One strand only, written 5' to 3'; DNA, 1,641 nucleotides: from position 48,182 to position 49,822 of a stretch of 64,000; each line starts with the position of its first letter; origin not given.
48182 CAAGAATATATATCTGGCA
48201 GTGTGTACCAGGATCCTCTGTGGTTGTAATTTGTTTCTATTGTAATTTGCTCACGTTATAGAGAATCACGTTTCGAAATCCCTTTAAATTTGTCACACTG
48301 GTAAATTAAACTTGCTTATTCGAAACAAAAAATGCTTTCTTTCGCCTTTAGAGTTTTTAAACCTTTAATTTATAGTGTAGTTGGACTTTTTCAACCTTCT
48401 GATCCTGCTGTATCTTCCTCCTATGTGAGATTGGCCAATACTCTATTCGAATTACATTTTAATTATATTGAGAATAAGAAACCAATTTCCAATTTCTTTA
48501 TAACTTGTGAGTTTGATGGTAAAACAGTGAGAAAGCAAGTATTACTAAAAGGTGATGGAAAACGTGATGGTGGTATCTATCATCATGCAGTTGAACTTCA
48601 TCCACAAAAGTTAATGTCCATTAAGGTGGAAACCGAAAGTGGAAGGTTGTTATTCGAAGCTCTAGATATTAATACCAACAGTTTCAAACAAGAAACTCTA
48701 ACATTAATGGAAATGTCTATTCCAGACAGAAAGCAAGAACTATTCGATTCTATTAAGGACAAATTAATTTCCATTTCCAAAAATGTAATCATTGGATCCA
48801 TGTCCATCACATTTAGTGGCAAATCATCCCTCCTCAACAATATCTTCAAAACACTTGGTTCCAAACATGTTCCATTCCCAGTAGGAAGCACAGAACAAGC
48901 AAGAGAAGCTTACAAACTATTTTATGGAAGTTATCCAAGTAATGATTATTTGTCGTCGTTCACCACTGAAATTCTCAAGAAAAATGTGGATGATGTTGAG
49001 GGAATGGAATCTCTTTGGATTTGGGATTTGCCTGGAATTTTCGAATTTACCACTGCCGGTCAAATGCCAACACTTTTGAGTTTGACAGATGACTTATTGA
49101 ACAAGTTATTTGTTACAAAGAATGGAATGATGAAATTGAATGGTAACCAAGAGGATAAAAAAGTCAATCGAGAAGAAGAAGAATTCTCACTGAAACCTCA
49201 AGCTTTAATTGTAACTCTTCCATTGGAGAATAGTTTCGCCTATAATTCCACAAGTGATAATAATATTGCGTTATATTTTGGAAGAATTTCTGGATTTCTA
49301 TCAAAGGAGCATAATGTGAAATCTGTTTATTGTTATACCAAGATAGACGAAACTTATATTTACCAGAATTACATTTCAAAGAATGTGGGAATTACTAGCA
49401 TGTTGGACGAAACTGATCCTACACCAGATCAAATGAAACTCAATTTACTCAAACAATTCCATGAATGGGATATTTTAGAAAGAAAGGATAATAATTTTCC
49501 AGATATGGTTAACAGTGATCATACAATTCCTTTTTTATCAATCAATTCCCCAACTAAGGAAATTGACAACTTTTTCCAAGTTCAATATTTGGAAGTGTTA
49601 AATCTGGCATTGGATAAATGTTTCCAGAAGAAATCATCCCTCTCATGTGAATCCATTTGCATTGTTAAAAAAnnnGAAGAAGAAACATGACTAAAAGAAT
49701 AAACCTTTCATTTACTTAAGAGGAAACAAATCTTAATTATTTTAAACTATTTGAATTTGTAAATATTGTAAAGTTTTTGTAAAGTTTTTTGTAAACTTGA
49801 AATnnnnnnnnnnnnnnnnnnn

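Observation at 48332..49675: IRG-like GTPase with a disrupted P-loop, near an IFI6/IFI27-like gene (15528..15815)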

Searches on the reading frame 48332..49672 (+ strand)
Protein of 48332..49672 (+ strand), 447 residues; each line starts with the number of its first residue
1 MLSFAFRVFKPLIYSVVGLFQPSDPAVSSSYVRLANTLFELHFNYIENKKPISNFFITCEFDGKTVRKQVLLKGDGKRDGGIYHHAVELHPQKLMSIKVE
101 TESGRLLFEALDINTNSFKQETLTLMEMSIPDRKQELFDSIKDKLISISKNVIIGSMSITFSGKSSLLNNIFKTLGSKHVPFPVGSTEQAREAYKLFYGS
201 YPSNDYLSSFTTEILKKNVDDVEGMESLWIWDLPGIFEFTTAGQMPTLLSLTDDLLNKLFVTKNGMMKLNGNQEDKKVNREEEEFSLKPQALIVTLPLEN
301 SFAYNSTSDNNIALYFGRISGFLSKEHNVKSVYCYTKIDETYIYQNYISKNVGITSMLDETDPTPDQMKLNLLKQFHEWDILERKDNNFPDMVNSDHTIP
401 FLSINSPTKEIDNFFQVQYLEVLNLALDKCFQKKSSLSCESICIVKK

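Call 4: search_protein_families(library=pfam, proteins=[window:48332-49672:+], max_evalue=10)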
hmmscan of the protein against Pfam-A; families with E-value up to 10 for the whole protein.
window:48332-49672:+ (447 aa): 1 family
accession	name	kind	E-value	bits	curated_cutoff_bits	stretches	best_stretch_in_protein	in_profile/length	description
PF01926.29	MMR_HSR1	-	0.03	14.9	21.9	1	162-289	10-106/113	50S ribosome-binding GTPase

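Call 5: search_protein_families(library=ncbifam, proteins=[window:48332-49672:+], max_evalue=10)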
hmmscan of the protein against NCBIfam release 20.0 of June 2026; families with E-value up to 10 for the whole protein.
window:48332-49672:+ (447 aa): 0 families

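Call 6: search_solved_structures(query=window:48332-49672:+, max_evalue=10, show_alignments=3)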
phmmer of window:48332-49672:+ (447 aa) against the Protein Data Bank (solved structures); distinct sequences matched with E-value up to 10: 1.
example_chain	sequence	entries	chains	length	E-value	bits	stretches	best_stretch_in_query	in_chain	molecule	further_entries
2pqv_A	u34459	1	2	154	0.42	12.7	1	260-316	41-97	MutT/nudix family protein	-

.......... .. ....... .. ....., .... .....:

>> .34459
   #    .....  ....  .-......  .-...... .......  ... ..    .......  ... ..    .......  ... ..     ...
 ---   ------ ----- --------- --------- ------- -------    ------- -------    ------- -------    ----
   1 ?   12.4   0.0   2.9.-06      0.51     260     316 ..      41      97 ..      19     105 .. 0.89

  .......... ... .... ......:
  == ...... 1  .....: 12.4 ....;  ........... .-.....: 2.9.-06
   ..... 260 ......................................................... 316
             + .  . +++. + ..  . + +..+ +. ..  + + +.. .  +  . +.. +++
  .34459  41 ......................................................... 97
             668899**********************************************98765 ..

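Call 7: find_homologous_proteins(query=window:48332-49672:+, max_evalue=0.01)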
Query window:48332-49672:+ (447 aa): 1 proteins with E <= 0.01 among 4106 candidates.
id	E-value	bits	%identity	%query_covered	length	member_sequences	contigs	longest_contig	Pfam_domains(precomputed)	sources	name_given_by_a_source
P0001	9.2e-297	1002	100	100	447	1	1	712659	-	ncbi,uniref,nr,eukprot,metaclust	ncbi:predicted protein [Naegleria gruberi]|uniref:Predicted protein n=1 Tax=Naegleria gruberi TaxID=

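Call 20: predict_structure(protein=window:48332-49672:+)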
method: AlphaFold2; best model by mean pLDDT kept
length: 447 residues; sequences in the alignment: 1
mean_pLDDT: 35.2   pTM: 0.25
mean pLDDT of the five models: 35.2, 31.3, 30.6, 30.0, 29.9
residues with pLDDT >= 90: 0; 70-90: 0; 50-70: 37; < 50: 410
segments of 3 or more residues with pLDDT < 50: 1-50, 71-92, 109-112, 114-447
pLDDT, mean of each block of 10 residues (from residue 1): 29 34 35 41 42 57 60 42 32 54 58 38 23 35 32 25 32 34 35 38 33 33 29 27 26 38 37 39 35 31 27 33 35 36 31 31 38 36 27 25 26 29 36 35 33
secondary structure, 60 per line:
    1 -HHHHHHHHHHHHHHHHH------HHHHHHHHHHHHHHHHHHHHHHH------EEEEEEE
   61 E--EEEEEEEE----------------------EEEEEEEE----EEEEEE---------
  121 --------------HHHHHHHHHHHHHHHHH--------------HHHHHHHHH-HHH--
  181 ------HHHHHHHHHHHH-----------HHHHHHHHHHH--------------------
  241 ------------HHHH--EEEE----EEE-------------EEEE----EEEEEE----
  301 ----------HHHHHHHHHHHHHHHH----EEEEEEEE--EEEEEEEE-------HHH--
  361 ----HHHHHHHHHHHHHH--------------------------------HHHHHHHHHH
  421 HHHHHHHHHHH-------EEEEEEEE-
elements in order: H2-18 H25-47 E54-61 E64-71 E94-101 E106-111 H135-151 H166-174 H187-198 H210-220 H253-256 E259-262 E267-269 E283-286 E291-296 H311-326 E331-338 E341-348 H365-378 H411-431 E439-446

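Call 21: search_protein_representatives(protein=window:48332-49672:+)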
Query: 447 residues. Proteins with E-value up to 0.001 (for the whole library): 4; up to 1e-10: 2; up to 1e-30: 2. The best 4 are listed.
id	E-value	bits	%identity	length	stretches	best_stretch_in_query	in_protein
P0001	2.9e-297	1001.6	100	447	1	1-447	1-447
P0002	8.2e-49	183.1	33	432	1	29-447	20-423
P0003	5.6e-05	38.7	46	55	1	374-423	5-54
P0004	3.5e-04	36.1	24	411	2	280-357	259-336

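Call 24: list_cluster_members(proteins=[P0002, P0004, P0003])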
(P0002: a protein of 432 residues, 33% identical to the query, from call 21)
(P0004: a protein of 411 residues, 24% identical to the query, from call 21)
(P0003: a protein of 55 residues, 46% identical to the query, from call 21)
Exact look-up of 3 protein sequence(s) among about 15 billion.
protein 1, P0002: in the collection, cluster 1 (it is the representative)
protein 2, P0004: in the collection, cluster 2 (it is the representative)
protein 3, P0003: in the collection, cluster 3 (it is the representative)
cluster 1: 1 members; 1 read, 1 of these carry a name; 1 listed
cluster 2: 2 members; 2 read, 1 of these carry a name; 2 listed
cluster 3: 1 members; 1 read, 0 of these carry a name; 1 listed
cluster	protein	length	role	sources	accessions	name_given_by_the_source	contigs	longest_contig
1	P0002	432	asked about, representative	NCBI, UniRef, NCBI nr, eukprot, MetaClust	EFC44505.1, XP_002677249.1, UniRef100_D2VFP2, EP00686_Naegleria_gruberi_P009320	predicted protein [Naegleria gruberi] | Predicted protein n=1 Tax=Naegleria gruberi TaxID=5762 RepID=D2VFP2_NAEGR | uncharacterized protein NAEGRDRAFT_58069 [Naegleria gruberi]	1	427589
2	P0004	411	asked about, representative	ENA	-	-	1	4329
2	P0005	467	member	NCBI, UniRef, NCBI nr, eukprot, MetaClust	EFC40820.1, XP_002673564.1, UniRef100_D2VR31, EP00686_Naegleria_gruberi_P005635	hypothetical protein NAEGRDRAFT_58985 [Naegleria gruberi] | Uncharacterized protein n=1 Tax=Naegleria gruberi TaxID=5762 RepID=D2VR31_NAEGR | uncharacterized protein NAEGRDRAFT_58985 [Naegleria gruberi]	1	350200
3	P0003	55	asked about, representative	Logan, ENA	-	-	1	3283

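Call 26: search_solved_structures(query=A1, max_evalue=10, show_alignments=4)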
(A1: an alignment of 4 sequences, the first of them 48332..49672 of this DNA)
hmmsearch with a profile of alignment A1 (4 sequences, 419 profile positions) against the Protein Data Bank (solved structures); distinct sequences matched with E-value up to 10: 12.
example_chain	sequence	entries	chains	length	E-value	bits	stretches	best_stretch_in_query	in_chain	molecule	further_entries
1tq6_A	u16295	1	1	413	0.034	16.5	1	108-160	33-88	interferon-inducible GTPase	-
1tqd_A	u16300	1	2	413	0.092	15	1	108-160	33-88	interferon-inducible GTPase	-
1tpz_A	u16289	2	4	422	0.098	14.9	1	108-160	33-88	interferon-inducible GTPase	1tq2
4lv5_B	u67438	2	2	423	0.099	14.9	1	108-160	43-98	Interferon-inducible GTPase 1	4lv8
1tq4_A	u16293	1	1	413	0.11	14.7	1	108-160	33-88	interferon-inducible GTPase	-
5fph_A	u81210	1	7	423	0.15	14.3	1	109-160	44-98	INTERFERON-INDUCIBLE GTPASE 1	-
9bhw_B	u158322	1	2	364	0.71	12.1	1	123-171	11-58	Neuronal-specific septin-3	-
2fs1_A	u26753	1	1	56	0.85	11.8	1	124-166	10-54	PSD-1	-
7aoi_XL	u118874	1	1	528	0.93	11.7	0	135-162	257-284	GTP-binding protein, putative,mt-EngA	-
6yxx_EA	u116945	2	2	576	1.1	11.4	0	135-162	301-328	mt-EngA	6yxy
6xaf_A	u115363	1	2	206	1.3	11.2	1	140-169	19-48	Leucine-rich repeat serine/threonine-protein kinase 2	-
6ojf_A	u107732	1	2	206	1.3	11.2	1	140-169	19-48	Leucine-rich repeat serine/threonine-protein kinase 2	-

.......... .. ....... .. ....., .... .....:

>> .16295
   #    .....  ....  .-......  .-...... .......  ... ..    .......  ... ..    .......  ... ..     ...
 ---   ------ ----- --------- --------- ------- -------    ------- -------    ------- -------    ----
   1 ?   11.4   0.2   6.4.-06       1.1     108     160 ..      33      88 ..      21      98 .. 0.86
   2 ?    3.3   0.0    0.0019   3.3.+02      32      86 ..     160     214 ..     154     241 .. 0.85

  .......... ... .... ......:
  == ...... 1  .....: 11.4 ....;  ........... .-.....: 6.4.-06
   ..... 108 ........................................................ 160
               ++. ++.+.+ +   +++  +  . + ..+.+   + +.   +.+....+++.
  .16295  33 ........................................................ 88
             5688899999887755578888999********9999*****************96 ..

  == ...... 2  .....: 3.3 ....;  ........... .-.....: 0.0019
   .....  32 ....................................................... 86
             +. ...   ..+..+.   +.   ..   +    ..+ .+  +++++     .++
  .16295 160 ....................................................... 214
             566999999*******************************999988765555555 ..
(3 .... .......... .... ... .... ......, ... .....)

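Call 29: find_homologous_proteins(query=A2, max_evalue=1)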
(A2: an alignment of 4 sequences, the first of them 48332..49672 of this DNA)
Query A2 (4 sequences) (447 aa, profile of the alignment): 2 proteins with E <= 1 among 8000 candidates.
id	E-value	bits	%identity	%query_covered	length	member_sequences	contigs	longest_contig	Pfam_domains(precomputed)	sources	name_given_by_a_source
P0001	3.2e-200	684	100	100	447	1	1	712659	-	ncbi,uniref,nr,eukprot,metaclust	ncbi:predicted protein [Naegleria gruberi]|uniref:Predicted protein n=1 Tax=Naegleria gruberi TaxID=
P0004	7.0e-163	561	21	66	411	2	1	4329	-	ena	-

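Call 30: search_protein_families(library=pfam, proteins=[P0002, P0005, P0003], max_evalue=10)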
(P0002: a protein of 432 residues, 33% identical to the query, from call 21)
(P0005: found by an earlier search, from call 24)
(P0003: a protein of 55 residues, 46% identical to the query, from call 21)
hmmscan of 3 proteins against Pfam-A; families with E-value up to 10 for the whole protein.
P0002 (432 aa): 1 family
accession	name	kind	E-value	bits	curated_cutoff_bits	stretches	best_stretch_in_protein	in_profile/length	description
PF01926.29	MMR_HSR1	-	0.027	15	21.9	1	154-242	11-71/113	50S ribosome-binding GTPase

P0005 (467 aa): 5 families
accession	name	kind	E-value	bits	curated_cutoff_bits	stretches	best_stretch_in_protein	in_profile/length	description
PF07693.20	KAP_NTPase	-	0.032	13.9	20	1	168-263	30-116/293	KAP family P-loop domain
PF00005.33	ABC_tran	-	0.051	14.6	25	1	166-260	19-93/137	ABC transporter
PF01926.29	MMR_HSR1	-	0.16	12.5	21.9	1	168-276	9-84/113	50S ribosome-binding GTPase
PF25200.1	DUF7833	-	0.95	9.9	24.3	1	243-267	23-48/63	Family of unknown function (DUF7833)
PF01935.23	DUF87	-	1.6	9.2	23.2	0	164-343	29-208/220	Helicase HerA, central domain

P0003 (55 aa): 0 families

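Call 31: find_encoding_contigs(protein=P0003, flank=5000)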
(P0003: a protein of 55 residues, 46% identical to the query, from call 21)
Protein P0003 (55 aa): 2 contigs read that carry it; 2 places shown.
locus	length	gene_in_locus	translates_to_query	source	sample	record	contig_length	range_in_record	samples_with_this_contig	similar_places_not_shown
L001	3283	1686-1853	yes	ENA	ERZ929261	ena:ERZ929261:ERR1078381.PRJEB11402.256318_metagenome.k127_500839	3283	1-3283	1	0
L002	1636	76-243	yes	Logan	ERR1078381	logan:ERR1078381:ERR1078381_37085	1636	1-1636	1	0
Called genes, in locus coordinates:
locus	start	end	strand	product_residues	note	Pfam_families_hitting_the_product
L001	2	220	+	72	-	?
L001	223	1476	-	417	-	PF10340:Say1_Mug180, PF07859:Abhydrolase_3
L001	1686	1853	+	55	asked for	-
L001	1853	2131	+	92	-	-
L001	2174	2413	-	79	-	-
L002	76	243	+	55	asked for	-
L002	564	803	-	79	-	-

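Call 51: predict_structure(alignment_id=A2)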
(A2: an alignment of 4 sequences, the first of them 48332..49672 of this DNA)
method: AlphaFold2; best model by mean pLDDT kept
length: 447 residues; sequences in the alignment: 4
mean_pLDDT: 45.6   pTM: 0.43
mean pLDDT of the five models: 45.6, 39.3, 38.4, 37.6, 36.2
residues with pLDDT >= 90: 0; 70-90: 77; 50-70: 97; < 50: 273
segments of 3 or more residues with pLDDT < 50: 1-27, 47-52, 73-81, 149-341, 383-406, 436-447
pLDDT, mean of each block of 10 residues (from residue 1): 27 28 43 71 56 69 79 47 59 72 78 71 71 72 57 28 34 35 36 36 41 29 24 25 25 27 27 29 24 26 28 34 34 36 56 69 73 67 41 26 41 62 59 48 31
secondary structure, 60 per line:
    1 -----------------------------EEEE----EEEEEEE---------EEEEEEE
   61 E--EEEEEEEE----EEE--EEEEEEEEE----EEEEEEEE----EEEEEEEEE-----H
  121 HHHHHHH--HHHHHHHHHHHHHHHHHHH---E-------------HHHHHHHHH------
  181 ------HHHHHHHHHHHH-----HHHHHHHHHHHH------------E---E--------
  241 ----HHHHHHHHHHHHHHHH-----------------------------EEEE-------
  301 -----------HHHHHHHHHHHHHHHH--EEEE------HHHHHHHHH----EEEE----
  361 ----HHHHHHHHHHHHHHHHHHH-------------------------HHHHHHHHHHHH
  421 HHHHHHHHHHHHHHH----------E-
elements in order: E30-33 E38-44 E54-61 E64-71 E76-78 E81-89 E94-101 E106-114 H120-127 H130-148 H166-174 H187-198 H204-215 H245-260 E290-293 H312-327 E330-333 H340-348 E353-356 H365-383 H409-435

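Call 54: fold_search(model_id=the predicted structure, library=pdb)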
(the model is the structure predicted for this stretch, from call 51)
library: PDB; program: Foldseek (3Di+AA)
matches with E <= 10: 1616; with E <= 0.001: 0
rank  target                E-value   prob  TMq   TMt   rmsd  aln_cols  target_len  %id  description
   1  2ee2_MODEL_1_A        3.1e-03  1.00  0.16  0.49   4.6       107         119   14  Solution structures of the fn3 domain of human contactin 1 (released 2007-08-21)
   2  2ic2_B                3.9e-03  1.00  0.17  0.53   4.4       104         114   13  Crystal Structure of the First FNIII Domain of Ihog (released 2006-10-24)
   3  2yrz_MODEL_1_A        5.5e-03  0.96  0.13  0.37   7.8       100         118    9  Solution structure of the fibronectin type III domain of human Integrin beta-4 (released 2008-04-08)
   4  4wtx                  6.1e-03  1.00  0.15  0.55   4.3        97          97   16  Crystal structure of the fourth FnIII domain of integrin beta4 (released 2015-02-11)
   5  6gvl_A                7.3e-03  0.99  0.15  0.30   5.0       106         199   15  Second pair of Fibronectin type III domains of integrin beta4 bound to the bullous pemphigoid antigen BP230 (BPAG1e) (released 2019-03-20)
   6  5kqv_E                8.7e-03  0.99  0.16  0.13   6.3       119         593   13  Insulin receptor ectodomain construct comprising domains L1,CR,L2, FnIII-1 and alphaCT peptide in complex with bovine  (released 2017-07-19)
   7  1x5a_MODEL_1_A        1.0e-02  1.00  0.16  0.52   7.9       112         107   12  The solution structure of the second fibronectin type III domain of mouse Ephrin type-A receptor 1 (released 2005-11-15)
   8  1fg9_E                1.5e-02  0.99  0.15  0.31   4.9        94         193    7  3:1 COMPLEX OF INTERFERON-GAMMA RECEPTOR WITH INTERFERON-GAMMA DIMER (released 2000-08-11)
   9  6hyf_B                1.5e-02  0.80  0.11  0.35   7.6        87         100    7  Crystal structure of the third FNIII domain from rat beta4 integrin, a binding site for periaxin (released 2019-05-08)
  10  5dft_B                1.6e-02  0.96  0.13  0.48   5.4        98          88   13  Structure of the Eleventh Type III Domain from Human Fibronectin (released 2016-09-14)
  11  2e3v_A                1.6e-02  0.91  0.14  0.44   6.9       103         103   11  Crystal structure of the first fibronectin type III domain of neural cell adhesion molecule splicing isoform from huma (released 2007-06-05)
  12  8fn9_H                2.0e-02  0.75  0.12  0.36   7.7       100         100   12  Crystal structure of the C-terminal Fg domain of TNR with the single FN domain of PTPRZ (released 2023-07-12)
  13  1x5z_MODEL_1_A        2.2e-02  0.97  0.16  0.47  10.6       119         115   13  Solution structure of the fibronectin type-III domain of human protein tyrosine phosphatase, receptor type, D  (released 2005-11-17)
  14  4wtw_B                2.2e-02  0.97  0.14  0.51   4.9        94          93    7  Crystal structure of the third FnIII domain of integrin beta4 (released 2015-02-11)
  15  4o00_B                2.3e-02  0.97  0.14  0.47   6.7        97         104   11  Crystal structure of the Titin A-band domain A3 (released 2014-12-24)
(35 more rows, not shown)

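Call 63: find_related_loci(query=A2, collection=metagenome_contigs, flank=3000)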
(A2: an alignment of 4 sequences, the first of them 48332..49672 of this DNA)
Query A2 (447 aa) in metagenome_contigs; peptide patterns used: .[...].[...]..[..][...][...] (x = any residue, [..] = any of these).
88 stretches matched a pattern, but none encodes a relative of the query by tblastn (E <= 1e-3).

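Call 64: search_protein_families(library=padloc, proteins=[window:48332-49672:+, P0002, P0005], max_evalue=1)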
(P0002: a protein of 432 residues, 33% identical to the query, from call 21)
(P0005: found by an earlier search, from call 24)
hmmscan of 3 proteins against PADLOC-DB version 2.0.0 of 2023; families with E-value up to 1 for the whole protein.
window:48332-49672:+ (447 aa): 0 families

P0002 (432 aa): 0 families

P0005 (467 aa): 0 families

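Call 67: find_related_loci(query=A2, collection=viral_contigs, flank=3000)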
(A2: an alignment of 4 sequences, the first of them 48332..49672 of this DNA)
Query A2 (447 aa) in viral_contigs; peptide patterns used: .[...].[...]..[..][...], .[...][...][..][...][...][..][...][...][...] (x = any residue, [..] = any of these).
76 stretches matched a pattern, but none encodes a relative of the query by tblastn (E <= 1e-3).
